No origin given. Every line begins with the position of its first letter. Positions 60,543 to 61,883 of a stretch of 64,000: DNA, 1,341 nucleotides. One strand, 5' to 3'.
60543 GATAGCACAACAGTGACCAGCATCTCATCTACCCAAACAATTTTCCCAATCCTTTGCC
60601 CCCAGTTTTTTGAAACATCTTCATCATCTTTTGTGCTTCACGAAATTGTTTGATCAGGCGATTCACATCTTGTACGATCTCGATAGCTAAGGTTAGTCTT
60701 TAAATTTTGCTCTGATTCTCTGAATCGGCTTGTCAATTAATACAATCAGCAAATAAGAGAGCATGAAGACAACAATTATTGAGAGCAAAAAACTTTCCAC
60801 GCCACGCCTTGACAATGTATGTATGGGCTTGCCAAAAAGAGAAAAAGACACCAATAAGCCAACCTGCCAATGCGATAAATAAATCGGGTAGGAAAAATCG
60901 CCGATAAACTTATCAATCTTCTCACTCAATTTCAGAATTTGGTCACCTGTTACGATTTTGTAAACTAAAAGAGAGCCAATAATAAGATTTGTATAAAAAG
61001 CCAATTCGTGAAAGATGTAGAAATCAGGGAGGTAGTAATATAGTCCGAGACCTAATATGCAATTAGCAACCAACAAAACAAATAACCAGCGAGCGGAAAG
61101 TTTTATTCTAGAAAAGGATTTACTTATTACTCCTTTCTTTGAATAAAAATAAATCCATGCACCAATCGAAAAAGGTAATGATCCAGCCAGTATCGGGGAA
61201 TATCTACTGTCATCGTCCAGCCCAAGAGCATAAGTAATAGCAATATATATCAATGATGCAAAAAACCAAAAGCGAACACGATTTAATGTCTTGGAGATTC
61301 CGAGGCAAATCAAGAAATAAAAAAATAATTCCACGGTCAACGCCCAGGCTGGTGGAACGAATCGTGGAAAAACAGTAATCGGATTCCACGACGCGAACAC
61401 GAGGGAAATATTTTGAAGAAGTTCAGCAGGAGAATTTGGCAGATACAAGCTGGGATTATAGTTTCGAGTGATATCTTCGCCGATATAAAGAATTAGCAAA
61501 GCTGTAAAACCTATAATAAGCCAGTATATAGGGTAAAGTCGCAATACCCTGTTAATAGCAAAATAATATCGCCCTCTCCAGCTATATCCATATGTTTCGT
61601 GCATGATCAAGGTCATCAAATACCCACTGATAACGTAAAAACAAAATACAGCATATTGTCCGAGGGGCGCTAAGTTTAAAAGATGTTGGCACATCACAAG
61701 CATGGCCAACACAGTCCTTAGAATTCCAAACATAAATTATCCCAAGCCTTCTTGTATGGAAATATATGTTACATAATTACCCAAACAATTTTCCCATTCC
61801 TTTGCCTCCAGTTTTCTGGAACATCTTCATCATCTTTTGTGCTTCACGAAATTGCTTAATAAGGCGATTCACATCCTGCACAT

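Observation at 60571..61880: Second copy of the ffh 3' end, diverged almost only at synonymous sites, brackets an acyltransferase gene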

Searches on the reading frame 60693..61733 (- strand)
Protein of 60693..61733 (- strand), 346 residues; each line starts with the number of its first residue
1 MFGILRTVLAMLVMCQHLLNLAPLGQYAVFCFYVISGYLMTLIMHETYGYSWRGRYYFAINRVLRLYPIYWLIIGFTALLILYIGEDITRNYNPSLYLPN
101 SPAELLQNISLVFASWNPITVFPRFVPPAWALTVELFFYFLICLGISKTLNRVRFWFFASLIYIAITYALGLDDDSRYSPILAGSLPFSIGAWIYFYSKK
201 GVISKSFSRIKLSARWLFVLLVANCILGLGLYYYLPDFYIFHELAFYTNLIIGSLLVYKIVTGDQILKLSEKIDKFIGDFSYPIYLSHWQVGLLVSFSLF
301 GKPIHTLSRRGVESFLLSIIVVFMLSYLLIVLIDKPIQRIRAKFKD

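Call 9: search_protein_families(library=pfam, proteins=[window:60693-61733:-])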
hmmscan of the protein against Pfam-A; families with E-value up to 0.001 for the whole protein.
window:60693-61733:- (346 aa): 1 family
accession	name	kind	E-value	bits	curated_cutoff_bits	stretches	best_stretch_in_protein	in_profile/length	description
PF01757.29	Acyl_transf_3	-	4.5e-21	75.7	31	1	4-333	6-324/326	Acyltransferase domain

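Call 16: find_encoding_contigs(protein=window:60693-61733:-, flank=10000, max_places=10)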
Protein window:60693-61733:- (346 aa): 1 contig read that carries it; 1 place shown.
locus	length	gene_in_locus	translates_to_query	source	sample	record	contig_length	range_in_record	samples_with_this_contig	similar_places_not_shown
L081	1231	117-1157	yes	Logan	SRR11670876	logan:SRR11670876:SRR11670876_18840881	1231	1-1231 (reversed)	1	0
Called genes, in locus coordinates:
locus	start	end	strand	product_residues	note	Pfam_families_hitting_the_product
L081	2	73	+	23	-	?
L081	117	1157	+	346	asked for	PF01757:Acyl_transf_3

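Call 17: find_homologous_proteins(query=window:60693-61733:-, max_evalue=1e-10)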
Query window:60693-61733:- (346 aa): 792 proteins with E <= 1e-10 among 6350 candidates; the best 120 are listed.
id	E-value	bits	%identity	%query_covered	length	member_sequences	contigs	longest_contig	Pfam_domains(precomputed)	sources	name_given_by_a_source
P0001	3.7e-219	745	100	98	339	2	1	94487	PF01757.29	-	-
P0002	2.4e-189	647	84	100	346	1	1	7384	PF01757.29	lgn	-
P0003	2.6e-166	571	76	100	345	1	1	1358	PF01757.29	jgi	jgi:peptidoglycan/LPS O-acetylase OafA/YrhL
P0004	4.3e-166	570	74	100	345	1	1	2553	PF01757.29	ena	-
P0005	9.0e-148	510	66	100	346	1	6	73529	PF01757.29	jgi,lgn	jgi:peptidoglycan/LPS O-acetylase OafA/YrhL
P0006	3.1e-143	495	66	100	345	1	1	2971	PF01757.29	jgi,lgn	jgi:peptidoglycan/LPS O-acetylase OafA/YrhL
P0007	5.4e-125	435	58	100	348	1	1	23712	PF01757.29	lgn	-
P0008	1.1e-113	398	56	100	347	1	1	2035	PF01757.29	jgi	jgi:peptidoglycan/LPS O-acetylase OafA/YrhL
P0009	3.0e-106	374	53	100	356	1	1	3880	PF01757.29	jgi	-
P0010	4.9e-105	370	51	100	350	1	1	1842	PF01757.29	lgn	-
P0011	1.8e-104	368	53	100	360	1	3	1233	PF01757.29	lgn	-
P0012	8.2e-104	366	51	100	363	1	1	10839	PF01757.29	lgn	-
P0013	1.8e-103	364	50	100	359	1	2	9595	PF01757.29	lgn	-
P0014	5.7e-103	363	53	100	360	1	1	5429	PF01757.29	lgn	-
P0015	1.2e-102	362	52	100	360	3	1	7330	PF01757.29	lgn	-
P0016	2.1e-102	361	50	100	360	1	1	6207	PF01757.29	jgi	jgi:peptidoglycan/LPS O-acetylase OafA/YrhL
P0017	2.9e-102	360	52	100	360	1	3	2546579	PF01757.29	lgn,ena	-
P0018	3.8e-102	360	50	100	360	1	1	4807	PF01757.29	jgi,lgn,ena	-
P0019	3.9e-102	360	51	100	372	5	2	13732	PF01757.29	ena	-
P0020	1.3e-101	358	50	100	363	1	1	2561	PF01757.29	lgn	-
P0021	1.8e-101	358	49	100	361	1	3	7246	PF01757.29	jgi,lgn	-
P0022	2.5e-101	357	51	100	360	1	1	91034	PF01757.29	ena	-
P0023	3.0e-101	357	51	100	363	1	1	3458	PF01757.29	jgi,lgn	-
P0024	3.2e-101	357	51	100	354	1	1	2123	PF01757.29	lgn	-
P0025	3.7e-101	357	52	100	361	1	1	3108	PF01757.29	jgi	jgi:peptidoglycan/LPS O-acetylase OafA/YrhL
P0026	3.8e-101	357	50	100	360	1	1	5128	PF01757.29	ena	-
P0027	4.3e-101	357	51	97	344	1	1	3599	PF01757.29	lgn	-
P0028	5.2e-101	356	52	100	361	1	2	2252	PF01757.29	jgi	jgi:peptidoglycan/LPS O-acetylase OafA/YrhL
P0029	6.1e-101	356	50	100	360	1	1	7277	PF01757.29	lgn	-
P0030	1.7e-100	355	49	100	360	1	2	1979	PF01757.29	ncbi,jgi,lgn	jgi:peptidoglycan/LPS O-acetylase OafA/YrhL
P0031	6.3e-100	353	50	100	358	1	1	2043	PF01757.29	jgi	-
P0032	9.6e-100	352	49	100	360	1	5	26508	PF01757.29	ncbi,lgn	-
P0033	1.1e-99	352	49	100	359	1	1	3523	PF01757.29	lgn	-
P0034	1.2e-99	352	49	100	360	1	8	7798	PF01757.29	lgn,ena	-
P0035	1.3e-99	352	50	100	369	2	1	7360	PF01757.29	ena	-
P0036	1.6e-99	351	52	97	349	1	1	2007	PF01757.29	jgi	jgi:peptidoglycan/LPS O-acetylase OafA/YrhL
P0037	1.0e-98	349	50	100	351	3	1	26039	PF01757.29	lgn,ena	-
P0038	1.3e-98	348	48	100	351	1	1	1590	PF01757.29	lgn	-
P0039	1.8e-98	348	50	100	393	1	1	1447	PF01757.29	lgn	-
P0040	7.2e-98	346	48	98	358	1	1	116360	PF01757.29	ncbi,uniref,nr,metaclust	uniref:acyltransferase family protein n=1 Tax=Microbulbifer agarilyticus TaxID=260552 RepID=UPI00025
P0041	1.0e-97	345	51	100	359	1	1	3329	PF01757.29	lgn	-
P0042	1.9e-97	345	54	90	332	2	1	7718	PF01757.29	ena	-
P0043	3.9e-97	344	49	100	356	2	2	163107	PF01757.29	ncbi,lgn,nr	ncbi:MAG: acyltransferase [Methyloglobulus sp.]|nr:acyltransferase [Methyloglobulus sp.]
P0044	4.7e-97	343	50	100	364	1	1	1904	PF01757.29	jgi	-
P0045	5.8e-97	343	49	100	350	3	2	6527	PF01757.29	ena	-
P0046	6.6e-97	343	48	100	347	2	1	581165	PF01757.29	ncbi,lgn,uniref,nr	ncbi:peptidoglycan/LPS O-acetylase OafA/YrhL [Pseudomonas fluvialis]|uniref:Peptidoglycan/LPS O-acet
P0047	1.1e-95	339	49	100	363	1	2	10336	PF01757.29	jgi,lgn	jgi:peptidoglycan/LPS O-acetylase OafA/YrhL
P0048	1.3e-95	339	49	100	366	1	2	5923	PF01757.29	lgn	-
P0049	1.3e-95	339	50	100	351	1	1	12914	PF01757.29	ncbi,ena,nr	ncbi:MAG: acyltransferase [Alcanivoracaceae bacterium]|nr:acyltransferase [Alcanivoracaceae bacteriu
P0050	2.4e-95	338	47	100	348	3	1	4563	PF01757.29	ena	-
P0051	3.7e-95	337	51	97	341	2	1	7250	PF01757.29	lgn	-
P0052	5.2e-95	337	50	100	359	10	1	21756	PF01757.29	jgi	-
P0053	6.8e-95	336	49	97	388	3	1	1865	PF01757.29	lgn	-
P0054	3.4e-94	334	48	97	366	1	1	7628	PF01757.29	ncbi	-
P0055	5.3e-94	333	47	100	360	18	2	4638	PF01757.29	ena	-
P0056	7.4e-94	333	49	100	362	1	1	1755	PF01757.29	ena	-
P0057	1.3e-93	332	48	100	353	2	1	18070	PF01757.29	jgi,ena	jgi:peptidoglycan/LPS O-acetylase OafA/YrhL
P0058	2.9e-93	331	48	100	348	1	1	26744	PF01757.29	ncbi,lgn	ncbi:MAG: acyltransferase family protein [Marinicellaceae bacterium]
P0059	3.0e-93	331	49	100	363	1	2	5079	PF01757.29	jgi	jgi:peptidoglycan/LPS O-acetylase OafA/YrhL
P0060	6.0e-93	330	47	100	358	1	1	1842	PF01757.29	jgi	jgi:peptidoglycan/LPS O-acetylase OafA/YrhL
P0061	1.1e-92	329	47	100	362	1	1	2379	PF01757.29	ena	-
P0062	1.1e-92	329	48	100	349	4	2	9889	PF01757.29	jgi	-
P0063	4.0e-92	327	47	100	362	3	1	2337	PF01757.29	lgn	-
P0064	7.0e-92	326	46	100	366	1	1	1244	PF01757.29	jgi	jgi:peptidoglycan/LPS O-acetylase OafA/YrhL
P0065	1.4e-91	325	47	100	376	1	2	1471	PF01757.29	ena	-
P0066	2.1e-91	325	50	100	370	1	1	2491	PF01757.29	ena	-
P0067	2.9e-91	324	50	97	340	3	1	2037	PF01757.29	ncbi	-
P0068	3.4e-90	321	46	100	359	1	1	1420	PF01757.29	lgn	-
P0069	4.5e-90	320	45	99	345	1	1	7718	PF01757.29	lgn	-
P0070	4.5e-90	320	45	100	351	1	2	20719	PF01757.29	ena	-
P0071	3.2e-89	318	49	99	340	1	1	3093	PF01757.29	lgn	-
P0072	3.7e-87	311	45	100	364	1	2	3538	PF01757.29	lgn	-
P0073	3.0e-86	308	45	100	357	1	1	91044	PF01757.29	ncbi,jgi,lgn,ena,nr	ncbi:MAG TPA: acyltransferase [Nitrospiria bacterium]|nr:acyltransferase [Nitrospiria bacterium]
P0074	1.3e-85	306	47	100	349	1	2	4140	PF01757.29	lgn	-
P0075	1.4e-85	306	47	97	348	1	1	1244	PF01757.29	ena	-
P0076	1.6e-85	305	44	100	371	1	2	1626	PF01757.29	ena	-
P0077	4.7e-85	304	47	100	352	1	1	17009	PF01757.29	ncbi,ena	-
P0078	5.0e-85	304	43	100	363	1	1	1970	PF01757.29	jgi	-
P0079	5.6e-85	304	47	100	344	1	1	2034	PF01757.29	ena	-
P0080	7.2e-85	303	45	97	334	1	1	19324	PF01757.29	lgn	-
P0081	1.2e-84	302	45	100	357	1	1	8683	PF01757.29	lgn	-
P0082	3.3e-84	301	46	100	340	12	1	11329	PF01757.29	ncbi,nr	ncbi:MAG: acyltransferase [Pseudomonadales bacterium]|nr:acyltransferase [Pseudomonadales bacterium]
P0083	3.4e-84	301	46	100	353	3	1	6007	PF01757.29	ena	-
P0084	5.4e-84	300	47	100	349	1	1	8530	PF01757.29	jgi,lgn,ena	-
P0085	5.8e-84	300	45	100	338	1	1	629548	PF01757.29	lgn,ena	-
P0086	2.1e-83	298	45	97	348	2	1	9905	PF01757.29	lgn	-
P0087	5.3e-83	297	44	100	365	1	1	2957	PF01757.29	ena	-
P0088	6.9e-83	297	43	100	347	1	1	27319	PF01757.29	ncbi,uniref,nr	ncbi:acyltransferase [Motiliproteus sp. MSK22-1]|uniref:acyltransferase family protein n=1 Tax=Motil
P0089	7.5e-83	297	45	100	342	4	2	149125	PF01757.29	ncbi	ncbi:acyltransferase family protein [Aeromonas veronii]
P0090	1.1e-82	296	47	89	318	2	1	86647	PF01757.29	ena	-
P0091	1.1e-82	296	45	100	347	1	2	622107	PF01757.29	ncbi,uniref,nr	ncbi:acyltransferase family protein [Aestuariibaculum suncheonense]|uniref:Acyltransferase n=1 Tax=A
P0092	1.5e-82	296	46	100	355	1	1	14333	PF01757.29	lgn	-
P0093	2.5e-82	295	44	100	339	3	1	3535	PF01757.29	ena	-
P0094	3.8e-82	294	44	100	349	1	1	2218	PF01757.29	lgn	-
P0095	4.0e-82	294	49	99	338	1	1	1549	PF01757.29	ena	-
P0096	4.6e-82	294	49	87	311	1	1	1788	PF01757.29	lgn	-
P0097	5.3e-81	291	47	98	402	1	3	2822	PF01757.29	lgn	-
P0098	6.0e-81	290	45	100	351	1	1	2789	PF01757.29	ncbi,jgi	jgi:peptidoglycan/LPS O-acetylase OafA/YrhL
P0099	6.8e-81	290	44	100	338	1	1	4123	PF01757.29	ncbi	-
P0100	8.2e-81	290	48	99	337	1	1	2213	PF01757.29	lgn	-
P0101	1.1e-80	289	46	100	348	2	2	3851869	PF01757.29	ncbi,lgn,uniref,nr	ncbi:acyltransferase 3 [Desulfobulbus propionicus DSM 2032]|uniref:Acyltransferase 3 n=2 Tax=Desulfo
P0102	5.0e-80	287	45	100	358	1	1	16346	PF01757.29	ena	-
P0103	6.2e-80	287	44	100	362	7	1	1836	PF01757.29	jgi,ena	-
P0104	1.0e-79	286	44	100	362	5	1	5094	PF01757.29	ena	-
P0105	1.3e-79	286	43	100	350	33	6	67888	PF01757.29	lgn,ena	-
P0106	1.9e-79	285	44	100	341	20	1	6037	PF01757.29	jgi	-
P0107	2.3e-79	285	43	97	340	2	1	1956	PF01757.29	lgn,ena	-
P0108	2.4e-79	285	46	99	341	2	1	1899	PF01757.29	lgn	-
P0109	3.0e-79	285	46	100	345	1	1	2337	PF01757.29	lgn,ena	-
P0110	3.3e-79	285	45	100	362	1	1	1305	PF01757.29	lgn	-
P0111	4.0e-79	284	45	99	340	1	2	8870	PF01757.29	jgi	-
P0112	4.0e-79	284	45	100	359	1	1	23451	PF01757.29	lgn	-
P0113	4.8e-79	284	44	100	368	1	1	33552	PF01757.29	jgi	-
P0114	5.1e-79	284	44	100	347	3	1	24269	PF01757.29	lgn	-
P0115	7.2e-79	284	46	97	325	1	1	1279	PF01757.29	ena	-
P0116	1.3e-78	283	43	99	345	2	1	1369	PF01757.29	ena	-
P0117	1.3e-78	283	43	100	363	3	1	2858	PF01757.29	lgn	-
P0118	1.6e-78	282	45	100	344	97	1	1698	PF01757.29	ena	-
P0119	2.7e-78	282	43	100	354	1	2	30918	PF01757.29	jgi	-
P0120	4.2e-78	281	47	99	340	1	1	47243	PF01757.29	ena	-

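Call 18: find_encoding_contigs(protein=P0002, flank=10000, max_places=4)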
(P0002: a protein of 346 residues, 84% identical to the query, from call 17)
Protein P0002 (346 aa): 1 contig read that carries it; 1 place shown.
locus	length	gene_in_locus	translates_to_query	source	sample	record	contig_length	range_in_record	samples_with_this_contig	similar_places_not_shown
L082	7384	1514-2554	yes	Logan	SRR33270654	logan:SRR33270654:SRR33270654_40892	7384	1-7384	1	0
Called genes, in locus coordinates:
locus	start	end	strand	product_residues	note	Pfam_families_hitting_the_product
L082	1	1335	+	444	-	?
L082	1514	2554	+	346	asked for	PF01757:Acyl_transf_3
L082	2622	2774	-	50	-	-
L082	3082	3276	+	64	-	-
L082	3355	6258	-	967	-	PF04107:GCS2 (weak), PF01546:Peptidase_M20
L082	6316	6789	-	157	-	-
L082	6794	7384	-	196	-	?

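Call 19: find_encoding_contigs(protein=P0005, flank=10000, max_places=6)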
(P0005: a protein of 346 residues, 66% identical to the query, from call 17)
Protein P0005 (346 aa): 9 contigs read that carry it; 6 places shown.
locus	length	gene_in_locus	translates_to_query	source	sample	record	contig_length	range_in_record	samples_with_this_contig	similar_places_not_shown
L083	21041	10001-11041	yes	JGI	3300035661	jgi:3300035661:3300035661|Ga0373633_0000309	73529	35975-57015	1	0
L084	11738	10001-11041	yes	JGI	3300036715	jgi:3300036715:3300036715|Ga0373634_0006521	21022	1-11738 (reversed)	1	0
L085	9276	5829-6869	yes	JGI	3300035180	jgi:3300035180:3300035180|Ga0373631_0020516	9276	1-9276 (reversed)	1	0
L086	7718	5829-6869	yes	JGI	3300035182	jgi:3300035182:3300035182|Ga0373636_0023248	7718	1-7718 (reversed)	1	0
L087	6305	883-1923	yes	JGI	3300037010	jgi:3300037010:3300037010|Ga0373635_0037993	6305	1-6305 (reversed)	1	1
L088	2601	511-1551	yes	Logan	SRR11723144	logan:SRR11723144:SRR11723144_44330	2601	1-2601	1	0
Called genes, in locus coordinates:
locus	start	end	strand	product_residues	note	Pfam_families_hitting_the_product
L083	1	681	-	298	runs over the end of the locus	PF00756:Esterase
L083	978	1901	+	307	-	PF08378:NERD (weak)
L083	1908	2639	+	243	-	PF00535:Glycos_transf_2, PF10111:Glyco_tranf_2_2 (weak), PF13641:Glyco_tranf_2_3 (weak)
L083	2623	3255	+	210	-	PF01351:RNase_HII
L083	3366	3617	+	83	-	-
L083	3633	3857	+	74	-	-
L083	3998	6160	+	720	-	PF02730:AFOR_N, PF01314:AFOR_C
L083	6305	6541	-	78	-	-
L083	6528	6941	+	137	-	-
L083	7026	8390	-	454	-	PF11700:ATG22, PF07690:MFS_1 (weak), PF13347:MFS_2, PF07690:MFS_1 (weak)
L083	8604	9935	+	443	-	PF02881:SRP54_N, PF06414:Zeta_toxin (weak), PF13604:AAA_30 (weak), PF00448:SRP54, PF01656:CbiA (weak), PF02978:SRP_SPB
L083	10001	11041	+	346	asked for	PF01757:Acyl_transf_3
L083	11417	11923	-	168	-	-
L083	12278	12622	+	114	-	PF00886:Ribosomal_S16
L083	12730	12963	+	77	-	PF13083:KH_KhpA-B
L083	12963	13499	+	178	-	PF01782:RimM, PF05239:PRC, PF24986:PRC_RimM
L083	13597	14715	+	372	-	PF02481:DNA_processg_A, PF18306:LDcluster4 (weak), PF17782:WHD_DprA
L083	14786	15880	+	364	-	PF00483:NTP_transferase, PF12804:NTP_transf_3, PF22640:ManC_GMP_beta-helix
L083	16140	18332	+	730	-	PF01751:Toprim, PF01131:Topoisom_bac, PF01396:Zn_ribbon_Top1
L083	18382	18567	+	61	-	-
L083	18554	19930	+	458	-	PF13489:Methyltransf_23 (weak)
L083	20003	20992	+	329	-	-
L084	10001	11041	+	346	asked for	PF01757:Acyl_transf_3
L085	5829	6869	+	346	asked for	PF01757:Acyl_transf_3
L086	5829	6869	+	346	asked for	PF01757:Acyl_transf_3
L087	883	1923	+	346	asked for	PF01757:Acyl_transf_3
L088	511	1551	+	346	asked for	PF01757:Acyl_transf_3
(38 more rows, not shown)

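Call 20: find_encoding_contigs(protein=P0004, flank=10000, max_places=4)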
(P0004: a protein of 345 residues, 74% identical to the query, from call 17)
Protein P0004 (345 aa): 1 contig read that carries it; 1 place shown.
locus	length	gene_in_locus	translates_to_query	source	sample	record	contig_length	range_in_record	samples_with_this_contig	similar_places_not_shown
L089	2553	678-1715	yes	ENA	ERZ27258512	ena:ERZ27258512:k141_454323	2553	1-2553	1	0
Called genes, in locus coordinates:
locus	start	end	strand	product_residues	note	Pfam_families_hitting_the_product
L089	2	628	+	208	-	?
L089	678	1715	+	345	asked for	PF01757:Acyl_transf_3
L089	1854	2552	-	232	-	?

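Call 28: search_protein_families(library=pfam, proteins=[L083:11417-11923:-], max_evalue=0.01)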
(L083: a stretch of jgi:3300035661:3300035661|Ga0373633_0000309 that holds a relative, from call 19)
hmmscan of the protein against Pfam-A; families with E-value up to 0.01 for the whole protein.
L083:11417-11923:- (168 aa): 2 families
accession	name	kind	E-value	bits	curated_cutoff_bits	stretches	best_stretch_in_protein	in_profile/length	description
PF22513.2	FitA-like_RHH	-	0.00046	20.5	27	1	29-66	2-39/39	Antitoxin FitA-like, ribbon-helix-helix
PF07878.17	RHH_5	-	0.00057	20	26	1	37-69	10-42/43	CopG-like RHH_1 or ribbon-helix-helix domain, RHH_5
